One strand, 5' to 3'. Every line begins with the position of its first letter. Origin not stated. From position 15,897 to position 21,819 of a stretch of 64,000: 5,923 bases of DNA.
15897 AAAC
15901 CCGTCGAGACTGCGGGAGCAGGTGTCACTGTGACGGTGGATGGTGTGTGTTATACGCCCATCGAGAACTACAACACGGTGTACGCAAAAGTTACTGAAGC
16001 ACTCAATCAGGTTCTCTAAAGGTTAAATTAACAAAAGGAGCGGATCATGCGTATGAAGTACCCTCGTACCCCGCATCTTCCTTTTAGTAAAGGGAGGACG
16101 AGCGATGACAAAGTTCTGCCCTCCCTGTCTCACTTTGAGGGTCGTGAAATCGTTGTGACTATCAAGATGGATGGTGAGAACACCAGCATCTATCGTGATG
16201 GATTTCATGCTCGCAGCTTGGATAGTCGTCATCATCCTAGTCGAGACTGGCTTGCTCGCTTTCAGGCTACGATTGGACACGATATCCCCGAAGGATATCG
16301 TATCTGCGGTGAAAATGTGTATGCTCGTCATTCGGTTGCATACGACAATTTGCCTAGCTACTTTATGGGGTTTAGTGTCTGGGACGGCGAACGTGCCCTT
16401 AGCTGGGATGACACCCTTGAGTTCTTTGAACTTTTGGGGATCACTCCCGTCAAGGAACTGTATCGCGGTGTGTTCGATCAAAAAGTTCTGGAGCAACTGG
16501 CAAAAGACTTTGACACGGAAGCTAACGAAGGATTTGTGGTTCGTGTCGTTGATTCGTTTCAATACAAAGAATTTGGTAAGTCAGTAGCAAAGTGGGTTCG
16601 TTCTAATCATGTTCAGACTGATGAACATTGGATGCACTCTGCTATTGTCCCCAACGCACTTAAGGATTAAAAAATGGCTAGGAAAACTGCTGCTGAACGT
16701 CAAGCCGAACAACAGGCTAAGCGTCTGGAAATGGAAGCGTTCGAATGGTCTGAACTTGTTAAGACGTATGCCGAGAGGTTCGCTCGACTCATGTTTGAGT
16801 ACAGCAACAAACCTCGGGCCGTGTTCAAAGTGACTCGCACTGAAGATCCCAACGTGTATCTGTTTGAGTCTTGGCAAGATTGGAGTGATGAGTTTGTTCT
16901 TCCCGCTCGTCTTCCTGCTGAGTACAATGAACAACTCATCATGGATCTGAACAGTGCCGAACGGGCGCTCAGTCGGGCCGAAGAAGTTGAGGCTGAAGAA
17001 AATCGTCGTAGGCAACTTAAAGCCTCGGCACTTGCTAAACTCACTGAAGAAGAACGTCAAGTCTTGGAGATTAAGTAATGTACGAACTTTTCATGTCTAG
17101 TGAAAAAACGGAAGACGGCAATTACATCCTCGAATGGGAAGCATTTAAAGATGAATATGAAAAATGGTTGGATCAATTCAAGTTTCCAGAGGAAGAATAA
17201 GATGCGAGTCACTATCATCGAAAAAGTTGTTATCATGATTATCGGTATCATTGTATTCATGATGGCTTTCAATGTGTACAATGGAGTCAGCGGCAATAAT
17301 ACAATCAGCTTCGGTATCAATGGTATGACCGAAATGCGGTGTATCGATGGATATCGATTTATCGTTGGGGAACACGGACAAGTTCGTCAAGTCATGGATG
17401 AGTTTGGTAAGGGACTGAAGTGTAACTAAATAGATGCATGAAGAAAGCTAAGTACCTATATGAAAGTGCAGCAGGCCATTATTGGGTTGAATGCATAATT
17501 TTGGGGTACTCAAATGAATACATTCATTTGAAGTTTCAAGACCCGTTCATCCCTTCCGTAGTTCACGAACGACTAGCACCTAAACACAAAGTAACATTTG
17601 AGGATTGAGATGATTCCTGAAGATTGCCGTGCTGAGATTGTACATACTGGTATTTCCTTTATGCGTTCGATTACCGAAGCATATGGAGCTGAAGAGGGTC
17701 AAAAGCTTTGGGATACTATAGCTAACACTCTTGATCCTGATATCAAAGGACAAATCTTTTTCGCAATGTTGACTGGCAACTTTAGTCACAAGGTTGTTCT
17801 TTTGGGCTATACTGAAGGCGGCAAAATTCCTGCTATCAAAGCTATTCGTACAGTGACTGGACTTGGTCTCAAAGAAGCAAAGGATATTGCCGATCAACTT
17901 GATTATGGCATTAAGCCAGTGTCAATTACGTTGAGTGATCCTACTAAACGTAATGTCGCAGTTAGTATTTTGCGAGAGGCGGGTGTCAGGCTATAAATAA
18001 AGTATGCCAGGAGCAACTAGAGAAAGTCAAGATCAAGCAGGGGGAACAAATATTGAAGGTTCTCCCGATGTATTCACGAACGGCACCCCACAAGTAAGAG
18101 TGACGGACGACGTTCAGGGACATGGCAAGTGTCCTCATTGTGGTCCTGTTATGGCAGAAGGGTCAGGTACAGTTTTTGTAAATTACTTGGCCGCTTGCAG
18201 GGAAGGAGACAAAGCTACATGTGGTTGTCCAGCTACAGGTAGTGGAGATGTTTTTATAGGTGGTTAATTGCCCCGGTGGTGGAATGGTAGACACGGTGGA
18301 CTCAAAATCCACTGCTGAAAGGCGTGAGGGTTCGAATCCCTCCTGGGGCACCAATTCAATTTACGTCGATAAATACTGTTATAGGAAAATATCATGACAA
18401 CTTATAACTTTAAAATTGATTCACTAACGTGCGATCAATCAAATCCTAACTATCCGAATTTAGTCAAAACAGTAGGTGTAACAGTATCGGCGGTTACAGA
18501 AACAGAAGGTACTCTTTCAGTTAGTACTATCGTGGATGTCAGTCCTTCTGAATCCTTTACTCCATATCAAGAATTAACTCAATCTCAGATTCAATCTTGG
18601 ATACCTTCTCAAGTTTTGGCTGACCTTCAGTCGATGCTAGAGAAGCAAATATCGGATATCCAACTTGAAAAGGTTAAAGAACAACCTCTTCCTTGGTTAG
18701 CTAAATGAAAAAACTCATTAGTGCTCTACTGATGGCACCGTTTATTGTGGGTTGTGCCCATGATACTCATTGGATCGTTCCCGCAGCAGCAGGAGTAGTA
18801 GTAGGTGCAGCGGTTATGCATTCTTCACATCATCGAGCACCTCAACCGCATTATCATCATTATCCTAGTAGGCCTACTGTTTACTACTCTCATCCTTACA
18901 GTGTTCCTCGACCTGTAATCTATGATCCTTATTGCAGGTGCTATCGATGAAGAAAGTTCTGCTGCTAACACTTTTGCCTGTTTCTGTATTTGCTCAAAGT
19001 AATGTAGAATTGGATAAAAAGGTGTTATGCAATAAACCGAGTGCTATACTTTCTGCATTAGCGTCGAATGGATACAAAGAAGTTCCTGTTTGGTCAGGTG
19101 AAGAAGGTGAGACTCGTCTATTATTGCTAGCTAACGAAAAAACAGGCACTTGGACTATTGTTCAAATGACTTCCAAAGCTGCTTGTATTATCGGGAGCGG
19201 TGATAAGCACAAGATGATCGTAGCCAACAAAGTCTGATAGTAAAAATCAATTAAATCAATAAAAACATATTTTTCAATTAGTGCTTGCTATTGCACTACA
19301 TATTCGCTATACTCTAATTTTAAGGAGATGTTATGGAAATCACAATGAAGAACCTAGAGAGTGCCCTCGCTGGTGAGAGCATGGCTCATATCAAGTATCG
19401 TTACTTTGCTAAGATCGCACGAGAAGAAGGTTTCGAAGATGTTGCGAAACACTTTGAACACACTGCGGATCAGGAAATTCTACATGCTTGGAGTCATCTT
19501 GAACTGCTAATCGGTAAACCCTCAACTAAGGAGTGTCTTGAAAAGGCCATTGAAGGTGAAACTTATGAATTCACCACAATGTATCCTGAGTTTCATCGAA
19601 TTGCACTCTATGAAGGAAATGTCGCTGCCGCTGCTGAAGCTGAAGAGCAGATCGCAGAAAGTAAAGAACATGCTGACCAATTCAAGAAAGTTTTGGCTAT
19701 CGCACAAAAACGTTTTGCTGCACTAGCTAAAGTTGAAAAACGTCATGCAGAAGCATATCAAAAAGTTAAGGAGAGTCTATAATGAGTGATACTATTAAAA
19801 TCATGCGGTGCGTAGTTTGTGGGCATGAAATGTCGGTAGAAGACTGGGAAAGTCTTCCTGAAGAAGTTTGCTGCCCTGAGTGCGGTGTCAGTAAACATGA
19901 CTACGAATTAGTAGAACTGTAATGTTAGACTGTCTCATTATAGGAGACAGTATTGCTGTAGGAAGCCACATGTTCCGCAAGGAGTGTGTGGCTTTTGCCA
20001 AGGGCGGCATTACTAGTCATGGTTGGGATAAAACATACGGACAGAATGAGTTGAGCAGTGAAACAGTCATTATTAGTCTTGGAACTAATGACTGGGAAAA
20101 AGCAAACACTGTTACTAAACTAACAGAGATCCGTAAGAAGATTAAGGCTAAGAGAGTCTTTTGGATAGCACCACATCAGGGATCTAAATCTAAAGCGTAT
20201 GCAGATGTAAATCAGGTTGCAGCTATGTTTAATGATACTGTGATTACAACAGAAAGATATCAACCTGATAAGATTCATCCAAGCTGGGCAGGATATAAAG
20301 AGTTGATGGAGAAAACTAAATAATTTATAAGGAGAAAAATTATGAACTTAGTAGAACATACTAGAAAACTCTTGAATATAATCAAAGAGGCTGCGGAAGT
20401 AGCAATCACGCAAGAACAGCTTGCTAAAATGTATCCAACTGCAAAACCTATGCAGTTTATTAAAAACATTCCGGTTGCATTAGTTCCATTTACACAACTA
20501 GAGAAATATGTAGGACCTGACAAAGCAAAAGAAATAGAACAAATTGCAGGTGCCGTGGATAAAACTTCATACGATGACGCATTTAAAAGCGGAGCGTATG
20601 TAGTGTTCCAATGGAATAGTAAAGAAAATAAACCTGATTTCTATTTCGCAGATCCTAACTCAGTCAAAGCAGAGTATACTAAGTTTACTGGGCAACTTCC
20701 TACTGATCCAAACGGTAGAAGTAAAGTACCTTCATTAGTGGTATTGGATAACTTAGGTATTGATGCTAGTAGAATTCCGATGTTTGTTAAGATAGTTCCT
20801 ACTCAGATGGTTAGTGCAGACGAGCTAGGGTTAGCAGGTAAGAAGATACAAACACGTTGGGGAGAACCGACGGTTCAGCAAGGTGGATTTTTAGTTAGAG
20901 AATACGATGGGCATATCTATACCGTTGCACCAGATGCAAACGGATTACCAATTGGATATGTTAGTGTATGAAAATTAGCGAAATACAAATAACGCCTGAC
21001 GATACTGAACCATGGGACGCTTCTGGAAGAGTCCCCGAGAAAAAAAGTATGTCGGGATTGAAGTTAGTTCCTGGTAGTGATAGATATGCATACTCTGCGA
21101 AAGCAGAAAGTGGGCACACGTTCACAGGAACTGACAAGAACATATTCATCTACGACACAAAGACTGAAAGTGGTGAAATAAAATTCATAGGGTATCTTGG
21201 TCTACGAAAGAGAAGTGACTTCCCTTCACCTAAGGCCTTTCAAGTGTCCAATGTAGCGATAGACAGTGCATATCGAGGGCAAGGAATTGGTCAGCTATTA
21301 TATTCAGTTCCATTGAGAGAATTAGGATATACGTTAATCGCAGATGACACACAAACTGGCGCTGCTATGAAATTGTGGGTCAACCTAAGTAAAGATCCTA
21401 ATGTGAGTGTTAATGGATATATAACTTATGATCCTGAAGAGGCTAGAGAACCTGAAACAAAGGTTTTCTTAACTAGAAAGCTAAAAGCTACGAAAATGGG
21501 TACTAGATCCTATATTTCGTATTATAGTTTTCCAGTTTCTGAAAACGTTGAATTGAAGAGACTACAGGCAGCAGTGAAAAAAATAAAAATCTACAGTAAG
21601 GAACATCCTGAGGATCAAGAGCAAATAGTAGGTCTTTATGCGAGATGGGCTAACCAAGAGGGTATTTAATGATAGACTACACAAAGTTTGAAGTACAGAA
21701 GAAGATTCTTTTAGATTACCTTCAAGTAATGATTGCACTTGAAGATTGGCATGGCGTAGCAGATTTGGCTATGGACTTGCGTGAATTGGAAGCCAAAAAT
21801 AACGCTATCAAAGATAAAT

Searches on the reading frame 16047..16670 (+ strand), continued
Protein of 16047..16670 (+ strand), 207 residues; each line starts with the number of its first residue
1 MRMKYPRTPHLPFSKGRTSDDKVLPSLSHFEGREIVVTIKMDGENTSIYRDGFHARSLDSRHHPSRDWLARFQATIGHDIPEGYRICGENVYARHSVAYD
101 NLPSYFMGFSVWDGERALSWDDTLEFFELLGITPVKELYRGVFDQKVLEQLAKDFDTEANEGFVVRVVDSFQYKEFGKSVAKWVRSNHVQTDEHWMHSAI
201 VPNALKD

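Call 64: predict_structure(alignment_id=A3)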
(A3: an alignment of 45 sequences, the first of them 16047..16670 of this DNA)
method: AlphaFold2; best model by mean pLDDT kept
length: 207 residues; sequences in the alignment: 45
mean_pLDDT: 90.5   pTM: 0.88
mean pLDDT of the five models: 90.5, 89.6, 89.3, 89.2, 87.7
residues with pLDDT >= 90: 147; 70-90: 40; 50-70: 20; < 50: 0
segments of 3 or more residues with pLDDT < 50: none
pLDDT, mean of each block of 10 residues (from residue 1): 88 92 96 98 93 79 84 97 96 83 95 98 98 98 98 94 98 97 84 56 77
secondary structure, 60 per line:
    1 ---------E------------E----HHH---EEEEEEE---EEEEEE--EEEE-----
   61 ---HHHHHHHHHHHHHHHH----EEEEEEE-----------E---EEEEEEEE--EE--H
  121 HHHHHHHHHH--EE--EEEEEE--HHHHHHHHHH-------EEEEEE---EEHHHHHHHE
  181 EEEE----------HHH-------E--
elements in order: E34-40 E44-49 E52-55 H64-79 E84-90 E106-113 H120-130 E137-142 H145-154 E162-167 H173-179 E180-184

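Call 68: fold_search(model_id=the predicted structure, library=pdb)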
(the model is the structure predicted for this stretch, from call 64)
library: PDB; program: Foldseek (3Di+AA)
matches with E <= 10: 330; with E <= 0.001: 43
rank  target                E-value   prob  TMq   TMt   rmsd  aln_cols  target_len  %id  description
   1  2vug_A                2.9e-06  1.00  0.54  0.32   6.4       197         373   21  The structure of an archaeal homodimeric RNA ligase (released 2008-06-03)
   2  8ucf                  4.4e-06  1.00  0.48  0.28   6.4       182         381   18  Thermophilic RNA Ligase from Palaeococcus pacificus K238G (released 2024-02-21)
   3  6vt4                  5.3e-06  1.00  0.52  0.34   9.9       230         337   18  Naegleria gruberi RNA ligase R149A mutant apo (released 2020-04-08)
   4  8ucg_A                5.6e-06  1.00  0.48  0.28   7.0       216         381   17  Thermophilic RNA Ligase from Palaeococcus pacificus K92A (released 2024-02-21)
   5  6vtf_A                5.9e-06  1.00  0.52  0.34   6.5       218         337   16  Naegleria gruberi RNA ligase with PPi (released 2020-04-08)
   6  8uce_A                6.3e-06  1.00  0.48  0.28   6.4       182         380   18  Thermophilic RNA Ligase from Palaeococcus pacificus + AMP (released 2024-02-21)
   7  8uch                  6.3e-06  1.00  0.47  0.28   6.4       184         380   18  Thermophilic RNA Ligase from Palaeococcus pacificus K92A + ATP (released 2024-02-21)
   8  3qwu_B                7.1e-06  1.00  0.51  0.31   5.2       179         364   21  Putative ATP-dependent DNA ligase from Aquifex aeolicus. (released 2011-03-16)
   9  3qwu_A                8.0e-06  1.00  0.51  0.31   5.3       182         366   20  Putative ATP-dependent DNA ligase from Aquifex aeolicus. (released 2011-03-16)
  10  8uce_B                8.5e-06  1.00  0.47  0.27   7.0       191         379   18  Thermophilic RNA Ligase from Palaeococcus pacificus + AMP (released 2024-02-21)
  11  6vt1_A                9.6e-06  1.00  0.58  0.38   8.9       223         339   17  Naegleria gruberi RNA ligase D172A mutant apo (released 2020-04-08)
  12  6vt5                  9.6e-06  1.00  0.52  0.34   6.4       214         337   18  Naegleria gruberi RNA ligase R4a K121A mutant apo (released 2020-04-08)
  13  8uci_B                1.1e-05  1.00  0.50  0.29   5.9       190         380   17  Thermophilic RNA Ligase from Palaeococcus pacificus K238G + AMP (released 2024-02-21)
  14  5cot                  1.2e-05  1.00  0.52  0.34   6.4       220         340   19  Structure and mechanism of a eukaryal nick-sealing RNA ligase (released 2015-10-28)
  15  8ucg_B                1.6e-05  1.00  0.48  0.28   7.1       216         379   18  Thermophilic RNA Ligase from Palaeococcus pacificus K92A (released 2024-02-21)
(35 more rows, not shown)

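Call 105: get_annotated_region(hit=H52, flank=3500)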
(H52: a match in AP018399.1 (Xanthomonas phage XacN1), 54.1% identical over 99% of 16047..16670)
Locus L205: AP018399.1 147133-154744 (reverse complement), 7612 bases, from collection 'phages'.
description: Xanthomonas phage XacN1 DNA, complete genome.
organism: Xanthomonas phage XacN1 (NCBI taxid 2042251)
taxonomy: Viruses; Duplodnaviria; Heunggongvirae; Uroviricota; Caudoviricetes
host: Xanthomonas citri; source: -; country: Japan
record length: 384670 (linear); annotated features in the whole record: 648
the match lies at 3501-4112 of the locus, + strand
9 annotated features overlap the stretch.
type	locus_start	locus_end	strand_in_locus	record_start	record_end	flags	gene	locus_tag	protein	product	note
CDS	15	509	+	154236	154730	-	-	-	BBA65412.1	predicted ORF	ORF264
CDS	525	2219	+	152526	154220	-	-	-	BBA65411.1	putative T5 A1-like protein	ORF263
CDS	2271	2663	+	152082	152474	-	-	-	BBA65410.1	predicted ORF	ORF262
CDS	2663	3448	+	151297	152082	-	-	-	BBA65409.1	hypothetical protein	ORF261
CDS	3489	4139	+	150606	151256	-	-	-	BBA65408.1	2'-5' RNA ligase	ORF260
CDS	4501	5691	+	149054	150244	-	-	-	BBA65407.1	hypothetical protein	ORF259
CDS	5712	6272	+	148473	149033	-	-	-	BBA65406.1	hypothetical protein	ORF258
CDS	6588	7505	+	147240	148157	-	-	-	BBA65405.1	hypothetical protein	ORF257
CDS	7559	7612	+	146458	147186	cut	-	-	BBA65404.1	predicted ORF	ORF256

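Call 106: get_annotated_region(hit=H54, flank=3500)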
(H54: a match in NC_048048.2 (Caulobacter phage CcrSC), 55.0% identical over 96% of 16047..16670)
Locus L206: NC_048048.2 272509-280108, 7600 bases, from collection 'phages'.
description: Caulobacter phage CcrSC, complete genome.
organism: Caulobacter phage CcrSC (NCBI taxid 2283272)
taxonomy: Viruses; Duplodnaviria; Heunggongvirae; Uroviricota; Caudoviricetes; Dolichocephalovirinae; Bertelyvirus; Bertelyvirus SC
host: Caulobacter vibrioides CB15; source: -; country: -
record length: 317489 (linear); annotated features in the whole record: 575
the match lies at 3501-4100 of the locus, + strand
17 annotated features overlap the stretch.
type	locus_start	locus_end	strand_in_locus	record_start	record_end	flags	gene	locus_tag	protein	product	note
CDS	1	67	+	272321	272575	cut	-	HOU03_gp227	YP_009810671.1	hypothetical protein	-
CDS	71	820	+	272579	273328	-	-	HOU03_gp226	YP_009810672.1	hypothetical protein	-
CDS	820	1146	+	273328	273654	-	-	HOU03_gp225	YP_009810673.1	hypothetical protein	-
CDS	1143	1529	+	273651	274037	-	-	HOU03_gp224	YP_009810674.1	hypothetical protein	-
CDS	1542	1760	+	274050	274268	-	-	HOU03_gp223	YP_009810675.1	hypothetical protein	-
CDS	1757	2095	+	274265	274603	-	-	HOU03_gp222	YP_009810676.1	hypothetical protein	-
CDS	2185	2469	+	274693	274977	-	-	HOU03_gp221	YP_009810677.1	hypothetical protein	-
CDS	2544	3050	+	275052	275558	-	-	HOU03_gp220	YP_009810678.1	hypothetical protein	-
CDS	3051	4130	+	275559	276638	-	-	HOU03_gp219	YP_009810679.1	RNA ligase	-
CDS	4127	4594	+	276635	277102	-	-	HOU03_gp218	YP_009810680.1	hypothetical protein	-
CDS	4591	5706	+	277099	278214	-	-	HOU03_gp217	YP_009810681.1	hypothetical protein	-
CDS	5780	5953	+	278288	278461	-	-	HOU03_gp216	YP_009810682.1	hypothetical protein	-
CDS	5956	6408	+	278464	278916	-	-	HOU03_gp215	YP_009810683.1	hypothetical protein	-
CDS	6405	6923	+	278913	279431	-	-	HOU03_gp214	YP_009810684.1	hypothetical protein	-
CDS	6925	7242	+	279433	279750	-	-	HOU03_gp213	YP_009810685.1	hypothetical protein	-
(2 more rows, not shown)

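Call 107: get_annotated_region(hit=H67, flank=3500)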
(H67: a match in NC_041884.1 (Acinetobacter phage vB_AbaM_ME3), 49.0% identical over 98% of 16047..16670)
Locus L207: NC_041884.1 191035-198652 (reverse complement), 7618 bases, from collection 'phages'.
description: Acinetobacter phage vB_AbaM_ME3, complete genome.
organism: Acinetobacter phage vB_AbaM_ME3 (NCBI taxid 1837876)
taxonomy: Viruses; Duplodnaviria; Heunggongvirae; Uroviricota; Caudoviricetes; Metrivirus; Metrivirus ME3
host: Acinetobacter baumannii DSM 30007; source: wastewater influent; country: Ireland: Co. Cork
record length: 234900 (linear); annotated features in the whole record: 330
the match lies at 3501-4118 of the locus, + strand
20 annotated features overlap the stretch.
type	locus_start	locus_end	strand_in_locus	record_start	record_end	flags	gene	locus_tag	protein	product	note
CDS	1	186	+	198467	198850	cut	-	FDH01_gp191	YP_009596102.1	hypothetical protein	-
CDS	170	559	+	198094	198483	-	-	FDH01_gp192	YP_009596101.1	hypothetical protein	-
CDS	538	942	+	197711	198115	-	-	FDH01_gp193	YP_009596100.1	hypothetical protein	-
CDS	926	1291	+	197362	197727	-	-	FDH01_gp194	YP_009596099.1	hypothetical protein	-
CDS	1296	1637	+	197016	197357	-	-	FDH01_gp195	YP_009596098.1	hypothetical protein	-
CDS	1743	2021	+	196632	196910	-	-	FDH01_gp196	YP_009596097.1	F-box domain protein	similar to F-box domain protein [Bradyrhizobium sp. Tv2a-2], WP_036048773.1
CDS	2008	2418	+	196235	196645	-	-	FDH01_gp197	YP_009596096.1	hypothetical protein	-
CDS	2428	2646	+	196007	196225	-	-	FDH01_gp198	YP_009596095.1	hypothetical protein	-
CDS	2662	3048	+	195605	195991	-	-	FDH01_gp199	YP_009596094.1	hypothetical protein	-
CDS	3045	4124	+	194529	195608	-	-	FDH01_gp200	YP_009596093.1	RNA ligase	-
CDS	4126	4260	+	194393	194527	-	-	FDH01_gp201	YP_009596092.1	hypothetical protein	-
CDS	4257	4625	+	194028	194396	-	-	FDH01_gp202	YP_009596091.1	hypothetical protein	-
CDS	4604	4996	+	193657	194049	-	-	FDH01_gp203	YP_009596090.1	hypothetical protein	-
CDS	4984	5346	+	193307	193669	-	-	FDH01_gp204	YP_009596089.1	hypothetical protein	-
CDS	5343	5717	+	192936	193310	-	-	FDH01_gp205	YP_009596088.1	hypothetical protein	-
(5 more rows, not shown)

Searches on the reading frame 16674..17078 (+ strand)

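Call 13: search_protein_families(library=pfam, proteins=[window:16674-17078:+], max_evalue=0.01)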
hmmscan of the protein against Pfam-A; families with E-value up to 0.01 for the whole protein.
window:16674-17078:+ (134 aa): 0 families

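Call 85: search_protein_families(library=phrogs, proteins=[window:16674-17078:+], max_evalue=0.001)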
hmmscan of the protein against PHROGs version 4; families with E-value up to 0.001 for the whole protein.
window:16674-17078:+ (134 aa): 1 family
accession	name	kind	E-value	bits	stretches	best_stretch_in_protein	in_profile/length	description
phrog_5370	-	unknown function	0.00048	21.5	1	102-133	80-111/112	-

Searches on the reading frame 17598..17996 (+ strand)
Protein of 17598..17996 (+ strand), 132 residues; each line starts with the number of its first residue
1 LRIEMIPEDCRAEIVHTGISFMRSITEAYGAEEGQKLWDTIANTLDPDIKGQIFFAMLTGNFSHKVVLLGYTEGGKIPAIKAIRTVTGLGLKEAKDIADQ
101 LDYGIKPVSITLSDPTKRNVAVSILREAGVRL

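Call 55: search_protein_families(library=pfam, proteins=[window:17598-17996:+], max_evalue=0.01)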
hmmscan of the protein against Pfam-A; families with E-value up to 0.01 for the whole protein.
window:17598-17996:+ (132 aa): 1 family
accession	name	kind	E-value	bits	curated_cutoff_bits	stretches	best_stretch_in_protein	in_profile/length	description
PF00542.24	Ribosomal_L12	-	1.4e-09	38.5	25.9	1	66-106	3-42/67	Ribosomal protein L7/L12 C-terminal domain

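Call 84: search_protein_families(library=ncbifam, proteins=[window:17598-17996:+], max_evalue=0.001)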
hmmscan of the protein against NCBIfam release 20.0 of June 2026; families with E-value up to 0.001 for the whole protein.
window:17598-17996:+ (132 aa): 1 family
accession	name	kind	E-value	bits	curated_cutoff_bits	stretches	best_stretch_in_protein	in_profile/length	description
TIGR00855.1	L12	equivalog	7.7e-08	32.8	84.4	1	65-106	60-100/125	50S ribosomal protein L7/L12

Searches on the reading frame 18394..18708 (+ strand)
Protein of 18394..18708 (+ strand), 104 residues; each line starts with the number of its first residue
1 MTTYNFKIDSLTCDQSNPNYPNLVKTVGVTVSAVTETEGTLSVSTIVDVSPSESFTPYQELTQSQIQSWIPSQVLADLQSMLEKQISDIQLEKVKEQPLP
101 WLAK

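Call 83: search_protein_families(library=pfam, proteins=[window:18394-18708:+], max_evalue=0.001)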
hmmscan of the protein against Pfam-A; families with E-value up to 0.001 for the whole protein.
window:18394-18708:+ (104 aa): 1 family
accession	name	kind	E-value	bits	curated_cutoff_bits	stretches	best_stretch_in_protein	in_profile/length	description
PF25590.1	DUF7936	-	3.2e-14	53.9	27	1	1-101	1-103/103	Domain of unknown function (DUF7936)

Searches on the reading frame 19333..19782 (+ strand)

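Call 55: search_protein_families(library=pfam, proteins=[window:19333-19782:+], max_evalue=0.01)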
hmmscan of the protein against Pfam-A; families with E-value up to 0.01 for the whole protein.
window:19333-19782:+ (149 aa): 2 families
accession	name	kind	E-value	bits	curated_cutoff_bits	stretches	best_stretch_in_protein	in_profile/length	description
PF02915.23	Rubrerythrin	-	8.1e-18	65.6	22.8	1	6-120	1-136/137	Rubrerythrin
PF00210.30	Ferritin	-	9.9e-07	29.2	24.5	1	6-53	2-49/142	Ferritin-like domain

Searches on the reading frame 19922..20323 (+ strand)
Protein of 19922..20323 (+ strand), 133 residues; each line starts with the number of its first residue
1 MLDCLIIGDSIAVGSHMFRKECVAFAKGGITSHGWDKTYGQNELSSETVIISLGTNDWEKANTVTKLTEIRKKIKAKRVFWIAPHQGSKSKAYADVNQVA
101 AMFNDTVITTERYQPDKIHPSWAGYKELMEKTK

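Call 55: search_protein_families(library=pfam, proteins=[window:19922-20323:+], max_evalue=0.01)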
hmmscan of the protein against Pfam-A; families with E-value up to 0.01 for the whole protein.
window:19922-20323:+ (133 aa): 2 families
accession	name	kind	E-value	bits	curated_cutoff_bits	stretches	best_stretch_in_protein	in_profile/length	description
PF13472.12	Lipase_GDSL_2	-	6.9e-07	30.4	32.9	1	23-110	36-138/178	GDSL-like Lipase/Acylhydrolase family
PF00657.28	Lipase_GDSL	-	0.0035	18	23.6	0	109-130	182-206/208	GDSL-like Lipase/Acylhydrolase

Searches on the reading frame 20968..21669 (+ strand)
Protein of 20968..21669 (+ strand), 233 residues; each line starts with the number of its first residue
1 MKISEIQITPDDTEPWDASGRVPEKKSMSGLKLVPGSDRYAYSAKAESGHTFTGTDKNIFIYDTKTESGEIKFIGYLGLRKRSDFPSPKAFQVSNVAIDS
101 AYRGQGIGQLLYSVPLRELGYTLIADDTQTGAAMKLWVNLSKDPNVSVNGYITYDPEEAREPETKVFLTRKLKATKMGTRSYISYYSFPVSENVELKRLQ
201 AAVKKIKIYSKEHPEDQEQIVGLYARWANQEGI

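Call 52: search_protein_families(library=pfam, proteins=[window:20968-21669:+], max_evalue=0.001)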
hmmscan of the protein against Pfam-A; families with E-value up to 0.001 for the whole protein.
window:20968-21669:+ (233 aa): 2 families
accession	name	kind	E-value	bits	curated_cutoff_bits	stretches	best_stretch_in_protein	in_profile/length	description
PF00583.31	Acetyltransf_1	-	7.7e-05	23.4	20.7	1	69-112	42-81/116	Acetyltransferase (GNAT) family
PF13508.13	Acetyltransf_7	-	0.00019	22.2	27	1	71-122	12-63/84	Acetyltransferase (GNAT) domain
